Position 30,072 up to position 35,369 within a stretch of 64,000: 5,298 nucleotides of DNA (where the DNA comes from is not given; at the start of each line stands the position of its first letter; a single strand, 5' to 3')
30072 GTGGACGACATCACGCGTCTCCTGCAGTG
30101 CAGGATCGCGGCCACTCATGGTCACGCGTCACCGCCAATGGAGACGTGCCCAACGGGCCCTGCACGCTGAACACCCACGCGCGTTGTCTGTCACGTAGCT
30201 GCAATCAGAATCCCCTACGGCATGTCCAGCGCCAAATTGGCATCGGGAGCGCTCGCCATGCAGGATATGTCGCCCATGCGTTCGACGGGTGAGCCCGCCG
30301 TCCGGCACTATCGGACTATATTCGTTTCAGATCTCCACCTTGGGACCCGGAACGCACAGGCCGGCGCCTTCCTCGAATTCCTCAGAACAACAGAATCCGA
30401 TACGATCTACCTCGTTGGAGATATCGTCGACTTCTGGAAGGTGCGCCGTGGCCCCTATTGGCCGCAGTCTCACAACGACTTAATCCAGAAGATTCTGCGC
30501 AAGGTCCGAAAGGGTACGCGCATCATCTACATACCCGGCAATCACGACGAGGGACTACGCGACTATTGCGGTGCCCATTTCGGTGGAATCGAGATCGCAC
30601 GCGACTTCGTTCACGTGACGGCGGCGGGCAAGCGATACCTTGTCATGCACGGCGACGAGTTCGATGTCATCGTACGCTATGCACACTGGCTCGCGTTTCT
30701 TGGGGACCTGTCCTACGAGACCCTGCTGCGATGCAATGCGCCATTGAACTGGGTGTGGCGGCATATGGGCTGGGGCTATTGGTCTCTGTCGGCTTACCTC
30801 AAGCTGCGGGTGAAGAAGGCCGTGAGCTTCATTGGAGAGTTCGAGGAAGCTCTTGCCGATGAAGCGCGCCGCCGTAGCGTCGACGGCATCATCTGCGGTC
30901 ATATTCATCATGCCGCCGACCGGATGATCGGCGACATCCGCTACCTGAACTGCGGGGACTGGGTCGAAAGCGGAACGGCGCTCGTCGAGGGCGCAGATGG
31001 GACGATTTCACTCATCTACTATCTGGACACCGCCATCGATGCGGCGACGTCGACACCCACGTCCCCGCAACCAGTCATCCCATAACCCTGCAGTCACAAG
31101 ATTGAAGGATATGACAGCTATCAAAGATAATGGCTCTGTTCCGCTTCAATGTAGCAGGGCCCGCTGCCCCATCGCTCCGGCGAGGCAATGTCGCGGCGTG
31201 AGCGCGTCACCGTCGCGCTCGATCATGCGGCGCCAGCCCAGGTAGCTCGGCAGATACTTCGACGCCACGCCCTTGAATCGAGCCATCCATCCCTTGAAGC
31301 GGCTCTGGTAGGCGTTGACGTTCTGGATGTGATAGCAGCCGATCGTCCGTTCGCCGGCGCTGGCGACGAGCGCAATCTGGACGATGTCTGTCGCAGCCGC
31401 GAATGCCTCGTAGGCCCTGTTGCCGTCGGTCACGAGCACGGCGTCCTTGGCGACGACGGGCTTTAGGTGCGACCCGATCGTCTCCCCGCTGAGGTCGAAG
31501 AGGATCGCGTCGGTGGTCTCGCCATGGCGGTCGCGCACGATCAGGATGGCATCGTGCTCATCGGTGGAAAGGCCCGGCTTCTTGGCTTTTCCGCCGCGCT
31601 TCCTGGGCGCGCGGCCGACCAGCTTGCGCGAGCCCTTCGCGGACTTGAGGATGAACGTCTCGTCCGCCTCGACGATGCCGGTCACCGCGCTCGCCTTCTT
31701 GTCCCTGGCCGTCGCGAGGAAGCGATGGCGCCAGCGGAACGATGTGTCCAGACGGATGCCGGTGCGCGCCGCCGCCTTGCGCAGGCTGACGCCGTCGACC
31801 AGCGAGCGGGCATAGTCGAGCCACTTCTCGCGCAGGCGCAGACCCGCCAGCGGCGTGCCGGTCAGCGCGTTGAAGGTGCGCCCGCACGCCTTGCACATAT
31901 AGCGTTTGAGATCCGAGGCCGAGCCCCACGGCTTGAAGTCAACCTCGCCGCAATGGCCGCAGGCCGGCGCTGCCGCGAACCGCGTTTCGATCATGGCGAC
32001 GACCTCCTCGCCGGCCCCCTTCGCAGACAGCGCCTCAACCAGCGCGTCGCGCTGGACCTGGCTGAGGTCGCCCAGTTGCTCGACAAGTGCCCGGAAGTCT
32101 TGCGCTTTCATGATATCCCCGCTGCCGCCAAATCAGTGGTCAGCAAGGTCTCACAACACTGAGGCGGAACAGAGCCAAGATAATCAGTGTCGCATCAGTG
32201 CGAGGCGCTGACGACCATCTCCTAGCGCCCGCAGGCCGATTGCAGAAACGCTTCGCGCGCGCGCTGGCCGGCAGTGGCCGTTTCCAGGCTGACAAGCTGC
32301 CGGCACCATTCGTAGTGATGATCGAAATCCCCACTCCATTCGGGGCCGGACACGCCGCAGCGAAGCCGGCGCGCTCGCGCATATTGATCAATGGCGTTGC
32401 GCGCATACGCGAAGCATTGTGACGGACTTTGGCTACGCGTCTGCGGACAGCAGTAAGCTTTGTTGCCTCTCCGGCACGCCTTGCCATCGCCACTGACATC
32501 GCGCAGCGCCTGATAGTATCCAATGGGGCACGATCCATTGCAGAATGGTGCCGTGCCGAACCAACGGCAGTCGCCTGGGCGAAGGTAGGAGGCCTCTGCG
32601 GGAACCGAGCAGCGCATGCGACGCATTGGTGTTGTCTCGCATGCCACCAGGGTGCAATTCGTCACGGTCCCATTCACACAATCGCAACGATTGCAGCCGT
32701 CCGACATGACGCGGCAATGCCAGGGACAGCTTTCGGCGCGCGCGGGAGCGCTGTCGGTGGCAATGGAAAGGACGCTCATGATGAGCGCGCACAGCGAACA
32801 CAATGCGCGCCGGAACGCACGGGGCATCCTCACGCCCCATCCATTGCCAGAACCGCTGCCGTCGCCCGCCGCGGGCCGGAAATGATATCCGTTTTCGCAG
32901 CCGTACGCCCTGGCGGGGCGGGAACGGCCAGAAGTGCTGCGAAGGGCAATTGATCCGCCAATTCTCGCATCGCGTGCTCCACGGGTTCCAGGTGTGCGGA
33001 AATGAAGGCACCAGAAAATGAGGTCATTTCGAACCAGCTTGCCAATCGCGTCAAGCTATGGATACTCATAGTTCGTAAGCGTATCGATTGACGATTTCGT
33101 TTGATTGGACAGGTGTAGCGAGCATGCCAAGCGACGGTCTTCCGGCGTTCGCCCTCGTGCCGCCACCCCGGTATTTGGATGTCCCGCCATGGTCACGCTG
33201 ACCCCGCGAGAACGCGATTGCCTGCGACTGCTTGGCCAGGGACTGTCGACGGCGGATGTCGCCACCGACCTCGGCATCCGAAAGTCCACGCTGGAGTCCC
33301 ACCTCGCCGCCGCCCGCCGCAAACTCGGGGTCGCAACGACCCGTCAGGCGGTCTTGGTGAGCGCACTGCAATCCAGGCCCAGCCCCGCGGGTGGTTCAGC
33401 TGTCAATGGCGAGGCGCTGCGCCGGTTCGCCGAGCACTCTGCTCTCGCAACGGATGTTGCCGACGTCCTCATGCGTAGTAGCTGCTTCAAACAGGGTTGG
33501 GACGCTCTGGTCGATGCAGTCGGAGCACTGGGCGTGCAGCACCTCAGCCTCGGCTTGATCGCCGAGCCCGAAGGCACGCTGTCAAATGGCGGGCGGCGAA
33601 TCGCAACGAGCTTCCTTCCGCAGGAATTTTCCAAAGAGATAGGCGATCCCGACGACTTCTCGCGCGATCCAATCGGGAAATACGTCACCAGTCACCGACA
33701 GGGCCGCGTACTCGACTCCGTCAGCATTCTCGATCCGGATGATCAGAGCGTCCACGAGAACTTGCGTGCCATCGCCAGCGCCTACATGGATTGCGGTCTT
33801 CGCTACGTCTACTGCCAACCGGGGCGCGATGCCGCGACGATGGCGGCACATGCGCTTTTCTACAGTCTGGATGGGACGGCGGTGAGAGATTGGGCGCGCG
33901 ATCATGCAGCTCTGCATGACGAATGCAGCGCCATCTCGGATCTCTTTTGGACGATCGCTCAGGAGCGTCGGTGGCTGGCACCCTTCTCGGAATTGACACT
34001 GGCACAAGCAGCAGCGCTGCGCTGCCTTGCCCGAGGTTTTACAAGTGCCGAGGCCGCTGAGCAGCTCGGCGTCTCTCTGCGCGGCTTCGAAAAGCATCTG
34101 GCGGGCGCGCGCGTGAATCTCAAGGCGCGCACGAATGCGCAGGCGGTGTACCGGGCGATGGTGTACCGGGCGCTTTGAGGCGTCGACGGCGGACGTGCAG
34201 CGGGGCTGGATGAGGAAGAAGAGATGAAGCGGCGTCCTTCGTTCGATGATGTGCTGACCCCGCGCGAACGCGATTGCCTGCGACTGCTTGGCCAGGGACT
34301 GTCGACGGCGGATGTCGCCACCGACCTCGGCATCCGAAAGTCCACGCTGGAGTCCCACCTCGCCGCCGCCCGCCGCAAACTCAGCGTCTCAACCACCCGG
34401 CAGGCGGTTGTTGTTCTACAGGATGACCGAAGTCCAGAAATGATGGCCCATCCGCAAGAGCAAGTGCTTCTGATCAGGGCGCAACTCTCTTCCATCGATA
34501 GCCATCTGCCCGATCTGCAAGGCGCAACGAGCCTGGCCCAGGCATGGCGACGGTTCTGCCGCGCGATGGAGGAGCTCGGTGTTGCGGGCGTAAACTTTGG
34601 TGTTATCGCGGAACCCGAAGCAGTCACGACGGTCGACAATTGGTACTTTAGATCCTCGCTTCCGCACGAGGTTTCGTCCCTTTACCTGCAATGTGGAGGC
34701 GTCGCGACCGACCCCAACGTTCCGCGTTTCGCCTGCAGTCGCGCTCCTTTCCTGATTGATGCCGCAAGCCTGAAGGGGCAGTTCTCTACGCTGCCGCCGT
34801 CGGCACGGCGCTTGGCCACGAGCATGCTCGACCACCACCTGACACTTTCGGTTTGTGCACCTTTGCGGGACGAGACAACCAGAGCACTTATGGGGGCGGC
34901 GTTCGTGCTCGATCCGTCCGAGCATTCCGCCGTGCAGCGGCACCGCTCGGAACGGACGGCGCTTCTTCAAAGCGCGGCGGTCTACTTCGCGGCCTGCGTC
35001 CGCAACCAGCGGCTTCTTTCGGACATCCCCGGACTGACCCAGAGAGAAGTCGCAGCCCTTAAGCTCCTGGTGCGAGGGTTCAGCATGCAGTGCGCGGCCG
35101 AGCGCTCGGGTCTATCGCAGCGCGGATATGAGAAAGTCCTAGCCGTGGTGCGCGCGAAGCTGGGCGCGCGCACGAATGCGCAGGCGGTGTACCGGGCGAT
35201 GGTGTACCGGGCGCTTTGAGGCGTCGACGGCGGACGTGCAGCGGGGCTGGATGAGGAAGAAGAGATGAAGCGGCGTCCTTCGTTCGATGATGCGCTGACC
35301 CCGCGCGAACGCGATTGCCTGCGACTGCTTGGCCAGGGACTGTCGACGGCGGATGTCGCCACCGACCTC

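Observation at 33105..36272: Three tandem LuxR-type regulators, each with a GerE HTH at both ends of a ligand-domain-like core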

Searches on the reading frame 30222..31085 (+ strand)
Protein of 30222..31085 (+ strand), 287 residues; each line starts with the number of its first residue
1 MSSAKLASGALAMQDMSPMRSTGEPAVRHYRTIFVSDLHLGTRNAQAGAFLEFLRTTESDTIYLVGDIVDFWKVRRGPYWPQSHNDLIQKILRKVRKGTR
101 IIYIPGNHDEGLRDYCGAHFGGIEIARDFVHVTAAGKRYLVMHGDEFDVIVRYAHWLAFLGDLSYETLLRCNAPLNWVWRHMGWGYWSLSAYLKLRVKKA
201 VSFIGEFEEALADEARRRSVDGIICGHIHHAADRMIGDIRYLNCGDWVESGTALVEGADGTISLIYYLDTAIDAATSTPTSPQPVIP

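Call 21: search_protein_families(library=pfam, proteins=[window:30222-31085:+], max_evalue=0.01)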
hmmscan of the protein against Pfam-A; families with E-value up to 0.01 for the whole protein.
window:30222-31085:+ (287 aa): 2 families
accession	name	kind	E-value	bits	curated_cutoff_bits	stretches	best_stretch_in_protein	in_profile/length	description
PF00149.33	Metallophos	-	5.7e-13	50.2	21.5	1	31-230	2-190/191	Calcineurin-like phosphoesterase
PF12850.12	Metallophos_2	-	1.2e-10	42.1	27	2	33-145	4-90/154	Calcineurin-like phosphoesterase superfamily domain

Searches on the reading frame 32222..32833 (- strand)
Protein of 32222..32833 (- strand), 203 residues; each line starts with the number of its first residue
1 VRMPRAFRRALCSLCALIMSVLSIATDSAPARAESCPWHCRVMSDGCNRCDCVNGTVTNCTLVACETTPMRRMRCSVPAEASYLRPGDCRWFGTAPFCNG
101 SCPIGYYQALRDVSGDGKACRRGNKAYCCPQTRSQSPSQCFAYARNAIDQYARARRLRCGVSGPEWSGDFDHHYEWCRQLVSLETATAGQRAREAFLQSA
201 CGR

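Call 21: search_protein_families(library=pfam, proteins=[window:32222-32833:-], max_evalue=0.01)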
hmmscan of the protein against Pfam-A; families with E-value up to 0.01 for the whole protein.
window:32222-32833:- (203 aa): 1 family
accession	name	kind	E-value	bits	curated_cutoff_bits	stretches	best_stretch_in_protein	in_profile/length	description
PF05375.19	Pacifastin_I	-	0.0085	16.2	27.9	1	45-71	10-36/40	Pacifastin inhibitor (LCMII)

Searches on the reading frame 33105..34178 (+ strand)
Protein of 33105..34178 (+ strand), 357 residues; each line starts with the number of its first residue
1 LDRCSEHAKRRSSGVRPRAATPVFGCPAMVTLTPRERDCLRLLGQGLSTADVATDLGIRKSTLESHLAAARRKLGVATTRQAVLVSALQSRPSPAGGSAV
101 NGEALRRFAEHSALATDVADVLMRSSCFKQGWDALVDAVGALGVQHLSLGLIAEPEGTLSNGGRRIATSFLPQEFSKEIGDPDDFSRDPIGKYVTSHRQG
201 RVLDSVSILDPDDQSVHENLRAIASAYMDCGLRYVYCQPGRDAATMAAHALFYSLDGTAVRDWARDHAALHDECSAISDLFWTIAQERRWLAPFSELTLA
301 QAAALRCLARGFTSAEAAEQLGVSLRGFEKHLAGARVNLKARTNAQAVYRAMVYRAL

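Call 3: search_protein_families(library=pfam, proteins=[window:33105-34178:+], max_evalue=1)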
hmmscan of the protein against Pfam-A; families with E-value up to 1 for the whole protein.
window:33105-34178:+ (357 aa): 16 families
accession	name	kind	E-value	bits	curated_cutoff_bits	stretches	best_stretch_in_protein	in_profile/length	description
PF00196.25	GerE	-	3.1e-17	62.4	23.5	2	31-85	2-56/57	Bacterial regulatory proteins, luxR family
PF08281.18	Sigma70_r4_2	-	2.1e-12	46.9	25.7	2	29-74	8-54/54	Sigma-70, region 4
PF04967.18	HTH_10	-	3.2e-07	30.5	23.1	1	48-74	25-51/53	HTH DNA binding domain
PF07638.17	Sigma70_ECF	-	2.3e-06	28.1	21.1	2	300-342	141-182/185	ECF sigma factor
PF04545.22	Sigma70_r4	-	3.7e-06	26.8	24.1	1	28-74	1-48/50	Sigma-70, region 4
PF13384.12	HTH_23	-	5.9e-06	26.4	24.6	2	302-326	8-32/50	Homeodomain-like domain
PF12840.13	HTH_20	-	4.9e-05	23.7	27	2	305-332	10-39/51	Helix-turn-helix domain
PF02001.22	DUF134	-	0.00049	21.1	27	1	30-79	33-83/98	Protein of unknown function DUF134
PF14493.12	HTH_40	-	0.0016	19.1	27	1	40-72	6-38/89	Helix-turn-helix domain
PF13551.12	HTH_29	-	0.044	14.3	28.1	0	302-328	2-29/64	Winged helix-turn helix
PF01381.28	HTH_3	-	0.045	14.2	23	0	304-324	3-22/55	Helix-turn-helix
PF01527.26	HTH_Tnp_1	-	0.047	14.4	24.1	0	44-80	21-57/75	Transposase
PF13518.12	HTH_28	-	0.059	13.9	25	0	302-324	3-25/52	Helix-turn-helix domain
PF13560.12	HTH_31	-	0.22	12.3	27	0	302-337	5-40/64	Helix-turn-helix domain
PF12728.13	HTH_17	-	0.44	11.3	27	0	312-326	2-16/51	Helix-turn-helix domain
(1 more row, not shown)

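Call 4: search_protein_families(library=ncbifam, proteins=[window:33105-34178:+], max_evalue=1)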
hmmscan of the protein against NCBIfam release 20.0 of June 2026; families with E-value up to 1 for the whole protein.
window:33105-34178:+ (357 aa): 42 families (the best 25 are shown)
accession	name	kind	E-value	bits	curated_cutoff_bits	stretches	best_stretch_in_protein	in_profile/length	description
TIGR03541.1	reg_near_HchA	equivalog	2.7e-18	66.3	215.6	2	31-85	171-225/232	PA1136 family autoinducer-binding transcriptional regulator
NF052445.1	RespRegMctR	equivalog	1.6e-11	44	300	1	30-81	143-194/205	two-component system response regulator MctR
NF047785.1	respo_reg_MadR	equivalog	1.1e-09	38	300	1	29-86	146-203/209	MadR family response regulator transcription factor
TIGR02937.1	sigma70-ECF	superfamily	4.6e-08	32.9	42.9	1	28-75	114-162/165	sigma-70 family RNA polymerase sigma factor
NF004113.0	PRK05602.1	equivalog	7.3e-08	32.3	208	2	28-76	150-199/211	RNA polymerase sigma factor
NF041830.1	RR_TF_ErdR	exception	8e-07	29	390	1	29-88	148-208/213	response regulator transcription factor ErdR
NF047403.1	TransRegVisR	equivalog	1.1e-06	28.2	300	2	31-83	158-210/220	transcriptional regulator VisR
NF007708.0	PRK10403.1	equivalog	3.3e-06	26.7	343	1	30-91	152-212/215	nitrate/nitrite response regulator protein NarP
NF011896.0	PRK15369.1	equivalog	5.5e-06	26.1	242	1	30-78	148-196/211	two component system response regulator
NF040749.1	tetrathio_RR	equivalog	9.6e-06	25.4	290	1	30-89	132-189/191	tetrathionate respiration response regulator TtrR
NF041673.1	transregRamA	equivalog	1e-05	24.8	500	2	30-83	217-270/280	acetate metabolism transcriptional regulator RamA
NF007505.1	PRK10100.1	equivalog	1.3e-05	25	250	1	29-84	142-197/204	biofilm master transcriptional regulator CsgD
NF052366.1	photon_PedR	equivalog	1.8e-05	24.8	120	1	31-85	2-55/74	photosynthetic electron transport-dependent transcriptional regulator PedR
TIGR02985.1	Sig70_bacteroi1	subfamily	4.9e-05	23.6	126.4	1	29-74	112-158/162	RNA polymerase sigma-70 factor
TIGR03020.2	EpsA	equivalog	7.1e-05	22.6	170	1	29-83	188-242/247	XrtB/PEP-CTERM-associated transcriptional regulator EpsA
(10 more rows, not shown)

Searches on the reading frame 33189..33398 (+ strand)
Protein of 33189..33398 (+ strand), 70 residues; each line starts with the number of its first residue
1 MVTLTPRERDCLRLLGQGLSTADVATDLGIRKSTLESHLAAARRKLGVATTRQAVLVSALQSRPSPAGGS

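Call 53: search_protein_families(library=pfam, proteins=[window:33189-33398:+], max_evalue=0.1)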
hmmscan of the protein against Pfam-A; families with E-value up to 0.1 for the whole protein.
window:33189-33398:+ (70 aa): 12 families
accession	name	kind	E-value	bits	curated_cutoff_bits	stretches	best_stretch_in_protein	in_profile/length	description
PF00196.25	GerE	-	7.8e-14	51.5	23.5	1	3-57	2-56/57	Bacterial regulatory proteins, luxR family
PF08281.18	Sigma70_r4_2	-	7.6e-09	35.5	25.7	1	3-46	10-54/54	Sigma-70, region 4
PF04967.18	HTH_10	-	1.3e-05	25.3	23.1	1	20-46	25-51/53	HTH DNA binding domain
PF04545.22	Sigma70_r4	-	6.7e-05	22.8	24.1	1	1-46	2-48/50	Sigma-70, region 4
PF14493.12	HTH_40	-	0.0013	19.4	27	1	12-45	6-39/89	Helix-turn-helix domain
PF13384.12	HTH_23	-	0.021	15.1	24.6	1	11-36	10-35/50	Homeodomain-like domain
PF07638.17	Sigma70_ECF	-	0.022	15.1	21.1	1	17-48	150-181/185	ECF sigma factor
PF12840.13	HTH_20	-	0.023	15.1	27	1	12-40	10-40/51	Helix-turn-helix domain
PF02001.22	DUF134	-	0.031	15.3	27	1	3-51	34-83/98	Protein of unknown function DUF134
PF01726.22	LexA_DNA_bind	-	0.048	13.9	23.7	0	4-45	4-53/65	LexA DNA binding domain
PF13413.12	HTH_25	-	0.079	13.2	24.6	0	17-36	9-28/62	Helix-turn-helix domain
PF00486.34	Trans_reg_C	-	0.1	13.2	26.2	0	3-48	5-59/77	Transcriptional regulatory protein, C terminal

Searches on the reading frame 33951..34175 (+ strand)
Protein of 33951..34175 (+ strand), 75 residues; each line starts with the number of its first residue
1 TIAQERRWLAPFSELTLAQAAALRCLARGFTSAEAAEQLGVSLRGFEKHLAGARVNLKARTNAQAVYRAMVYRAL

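Call 53: search_protein_families(library=pfam, proteins=[window:33951-34175:+], max_evalue=0.1)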
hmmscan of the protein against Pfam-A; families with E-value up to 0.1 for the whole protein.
window:33951-34175:+ (75 aa): 7 families
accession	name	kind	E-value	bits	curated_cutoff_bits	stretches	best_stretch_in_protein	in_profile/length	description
PF07638.17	Sigma70_ECF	-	0.0006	20.2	21.1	1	18-60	141-182/185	ECF sigma factor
PF08281.18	Sigma70_r4_2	-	0.00065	19.7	25.7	1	29-56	26-53/54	Sigma-70, region 4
PF13384.12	HTH_23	-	0.00081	19.6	24.6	1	19-44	7-32/50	Homeodomain-like domain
PF00196.25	GerE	-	0.0012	18.9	23.5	1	15-67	3-55/57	Bacterial regulatory proteins, luxR family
PF12840.13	HTH_20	-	0.014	15.8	27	1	23-50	10-39/51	Helix-turn-helix domain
PF13518.12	HTH_28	-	0.056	14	25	0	20-42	3-25/52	Helix-turn-helix domain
PF04967.18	HTH_10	-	0.099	12.9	23.1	0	28-54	22-48/53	HTH DNA binding domain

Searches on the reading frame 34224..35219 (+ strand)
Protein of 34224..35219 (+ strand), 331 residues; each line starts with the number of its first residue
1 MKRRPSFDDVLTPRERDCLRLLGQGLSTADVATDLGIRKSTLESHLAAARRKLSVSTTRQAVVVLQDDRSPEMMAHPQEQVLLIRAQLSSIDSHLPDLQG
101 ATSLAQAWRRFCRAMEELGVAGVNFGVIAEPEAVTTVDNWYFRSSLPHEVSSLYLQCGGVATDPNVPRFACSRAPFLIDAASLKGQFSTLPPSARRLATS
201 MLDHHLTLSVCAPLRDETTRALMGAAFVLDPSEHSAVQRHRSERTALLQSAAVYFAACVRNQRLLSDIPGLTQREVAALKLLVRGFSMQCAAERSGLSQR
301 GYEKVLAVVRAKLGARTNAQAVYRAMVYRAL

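Call 3: search_protein_families(library=pfam, proteins=[window:34224-35219:+], max_evalue=1)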
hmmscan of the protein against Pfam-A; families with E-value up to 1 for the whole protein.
window:34224-35219:+ (331 aa): 9 families
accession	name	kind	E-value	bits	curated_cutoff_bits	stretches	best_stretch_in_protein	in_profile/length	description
PF00196.25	GerE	-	1.2e-17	63.7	23.5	2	9-64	1-56/57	Bacterial regulatory proteins, luxR family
PF08281.18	Sigma70_r4_2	-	1.7e-08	34.4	25.7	1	11-53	11-54/54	Sigma-70, region 4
PF03472.21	Autoind_bind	-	4e-06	26.8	23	1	105-257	3-147/149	Autoinducer binding domain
PF07638.17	Sigma70_ECF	-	1.1e-05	25.9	21.1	2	273-316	140-182/185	ECF sigma factor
PF04545.22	Sigma70_r4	-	0.00025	20.9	24.1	1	9-53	3-48/50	Sigma-70, region 4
PF04967.18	HTH_10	-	0.0008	19.6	23.1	1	27-53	25-51/53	HTH DNA binding domain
PF13384.12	HTH_23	-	0.0013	19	24.6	1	18-42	10-34/50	Homeodomain-like domain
PF14493.12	HTH_40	-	0.0059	17.3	27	1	19-53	6-40/89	Helix-turn-helix domain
PF02001.22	DUF134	-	0.024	15.6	27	0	16-58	40-83/98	Protein of unknown function DUF134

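Call 4: search_protein_families(library=ncbifam, proteins=[window:34224-35219:+], max_evalue=1)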
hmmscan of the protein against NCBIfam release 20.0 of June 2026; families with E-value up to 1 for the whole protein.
window:34224-35219:+ (331 aa): 29 families (the best 25 are shown)
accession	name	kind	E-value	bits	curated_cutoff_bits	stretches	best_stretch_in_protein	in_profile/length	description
TIGR03541.1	reg_near_HchA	equivalog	3.1e-16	59.6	215.6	2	9-63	170-224/232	PA1136 family autoinducer-binding transcriptional regulator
NF052445.1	RespRegMctR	equivalog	4.3e-12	45.9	300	2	9-60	143-194/205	two-component system response regulator MctR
NF047785.1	respo_reg_MadR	equivalog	1.8e-11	43.8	300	2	7-63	145-201/209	MadR family response regulator transcription factor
NF007935.0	PRK10651.1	equivalog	2e-07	30.4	250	1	9-66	154-211/216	two-component system response regulator NarL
TIGR02937.1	sigma70-ECF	superfamily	4.6e-07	29.6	42.9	1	11-54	118-162/165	sigma-70 family RNA polymerase sigma factor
NF011896.0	PRK15369.1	equivalog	1.3e-06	28.2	242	1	9-57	148-196/211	two component system response regulator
NF007505.1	PRK10100.1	equivalog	2.5e-06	27.3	250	1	10-63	144-197/204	biofilm master transcriptional regulator CsgD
NF041830.1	RR_TF_ErdR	exception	3.2e-06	27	390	1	11-67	151-207/213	response regulator transcription factor ErdR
NF007708.0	PRK10403.1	equivalog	5.6e-06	25.9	343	1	9-69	152-212/215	nitrate/nitrite response regulator protein NarP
NF047403.1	TransRegVisR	equivalog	1.2e-05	24.9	300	1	4-62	152-210/220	transcriptional regulator VisR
NF007685.0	PRK10360.1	equivalog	1.3e-05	25.1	258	1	8-57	135-184/196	response regulator transcription factor UhpA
NF007403.0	PRK09935.1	equivalog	5.8e-05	22.8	271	2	8-57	147-196/210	fimbria biosynthesis transcriptional regulator FimZ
NF006900.1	PRK09390.1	equivalog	8.4e-05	22.2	255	2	260-326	132-198/203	response regulator FixJ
TIGR03020.2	EpsA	equivalog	0.00016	21.4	170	1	9-62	189-242/247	XrtB/PEP-CTERM-associated transcriptional regulator EpsA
NF052366.1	photon_PedR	equivalog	0.00023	21.3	120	1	11-52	3-44/74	photosynthetic electron transport-dependent transcriptional regulator PedR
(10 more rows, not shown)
